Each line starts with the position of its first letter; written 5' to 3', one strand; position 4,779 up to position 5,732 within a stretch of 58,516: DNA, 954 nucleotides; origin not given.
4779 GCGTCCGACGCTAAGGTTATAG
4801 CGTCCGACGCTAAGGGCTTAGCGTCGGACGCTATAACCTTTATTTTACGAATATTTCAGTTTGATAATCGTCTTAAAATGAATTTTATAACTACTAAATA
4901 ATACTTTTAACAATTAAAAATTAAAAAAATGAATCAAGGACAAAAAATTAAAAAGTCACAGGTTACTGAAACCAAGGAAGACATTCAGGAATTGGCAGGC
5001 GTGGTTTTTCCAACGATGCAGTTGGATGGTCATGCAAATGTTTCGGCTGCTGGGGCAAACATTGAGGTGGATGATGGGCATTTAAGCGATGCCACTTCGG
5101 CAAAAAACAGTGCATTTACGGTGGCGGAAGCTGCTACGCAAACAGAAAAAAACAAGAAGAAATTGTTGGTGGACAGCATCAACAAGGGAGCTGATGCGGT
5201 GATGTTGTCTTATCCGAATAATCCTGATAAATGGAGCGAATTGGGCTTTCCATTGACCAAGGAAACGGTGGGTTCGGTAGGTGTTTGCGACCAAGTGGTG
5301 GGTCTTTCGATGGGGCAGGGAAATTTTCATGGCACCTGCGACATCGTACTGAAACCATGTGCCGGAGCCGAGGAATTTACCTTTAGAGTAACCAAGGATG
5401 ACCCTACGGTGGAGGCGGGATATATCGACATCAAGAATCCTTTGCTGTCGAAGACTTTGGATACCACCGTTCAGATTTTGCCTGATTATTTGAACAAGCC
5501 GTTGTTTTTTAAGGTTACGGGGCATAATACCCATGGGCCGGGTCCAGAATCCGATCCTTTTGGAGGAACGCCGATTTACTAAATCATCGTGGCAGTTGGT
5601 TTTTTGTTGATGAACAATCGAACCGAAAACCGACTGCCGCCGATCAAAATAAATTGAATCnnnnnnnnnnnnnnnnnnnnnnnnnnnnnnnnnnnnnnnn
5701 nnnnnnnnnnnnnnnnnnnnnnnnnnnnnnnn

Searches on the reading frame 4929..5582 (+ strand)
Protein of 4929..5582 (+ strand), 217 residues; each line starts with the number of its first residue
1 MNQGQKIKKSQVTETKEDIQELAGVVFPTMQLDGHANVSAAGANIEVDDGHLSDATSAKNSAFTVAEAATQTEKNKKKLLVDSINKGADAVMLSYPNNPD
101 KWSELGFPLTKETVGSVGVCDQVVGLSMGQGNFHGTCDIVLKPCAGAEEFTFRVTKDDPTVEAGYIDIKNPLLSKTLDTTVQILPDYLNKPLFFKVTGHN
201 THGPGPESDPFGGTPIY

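Call 7: search_protein_families(library=pfam, proteins=[window:4929-5582:+])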
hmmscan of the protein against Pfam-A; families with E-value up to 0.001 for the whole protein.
window:4929-5582:+ (217 aa): 0 families

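Call 56: search_protein_families(library=pfam, max_evalue=5, proteins=[window:4929-5582:+, L088:265-924:+])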
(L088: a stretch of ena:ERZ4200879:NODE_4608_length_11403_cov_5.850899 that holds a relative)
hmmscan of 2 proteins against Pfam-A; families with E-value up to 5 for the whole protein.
window:4929-5582:+ (217 aa): 1 family
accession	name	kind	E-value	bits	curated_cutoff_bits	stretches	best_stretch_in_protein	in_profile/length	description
PF21568.3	AIMA-like_N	-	0.11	13.5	27.8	1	12-73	34-93/104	1,3-alpha-isomaltosidase-like, N-terminal domain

L088:265-924:+ (219 aa): 0 families

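Call 57: search_protein_families(library=phrogs, max_evalue=1, proteins=[window:4929-5582:+, L088:265-924:+])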
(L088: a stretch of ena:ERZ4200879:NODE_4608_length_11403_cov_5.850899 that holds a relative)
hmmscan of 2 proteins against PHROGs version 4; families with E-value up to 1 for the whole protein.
window:4929-5582:+ (217 aa): 3 families
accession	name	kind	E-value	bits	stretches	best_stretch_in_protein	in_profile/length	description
phrog_33439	-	unknown function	0.011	17.1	1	42-104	12-76/102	-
phrog_4478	-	other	0.024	15.8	0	62-98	59-95/102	peptidase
phrog_630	-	unknown function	0.16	12.4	1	29-85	153-209/253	-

L088:265-924:+ (219 aa): 0 families

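Call 74: find_homologous_proteins(query=window:4929-5582:+, max_evalue=0.001)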
Query window:4929-5582:+ (217 aa): 2 proteins with E <= 0.001 among 176 candidates.
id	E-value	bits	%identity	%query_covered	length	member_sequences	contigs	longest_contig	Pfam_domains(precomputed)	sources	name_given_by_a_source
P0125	6.3e-142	488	100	100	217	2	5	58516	-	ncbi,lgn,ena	-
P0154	1.4e-35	141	44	85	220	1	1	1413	-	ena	-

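Call 91: find_related_loci(query=window:4929-5582:+, collection=viral_contigs, flank=3000)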
Query window:4929-5582:+ (217 aa) in viral_contigs; peptide patterns used: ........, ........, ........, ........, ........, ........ (x = any residue, [..] = any of these).
1 stretches matched a pattern, but none encodes a relative of the query by tblastn (E <= 1e-3).

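Call 112: search_dna_similar(query=window:4929-5582:+, collection=plasmids, mode=protein, max_evalue=0.001)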
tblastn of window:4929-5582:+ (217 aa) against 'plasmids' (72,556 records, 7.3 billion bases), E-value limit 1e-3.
No match.

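Call 113: search_dna_similar(query=window:4929-5582:+, collection=phages, mode=protein, max_evalue=0.001)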
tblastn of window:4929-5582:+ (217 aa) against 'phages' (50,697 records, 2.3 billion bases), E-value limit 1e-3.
No match.
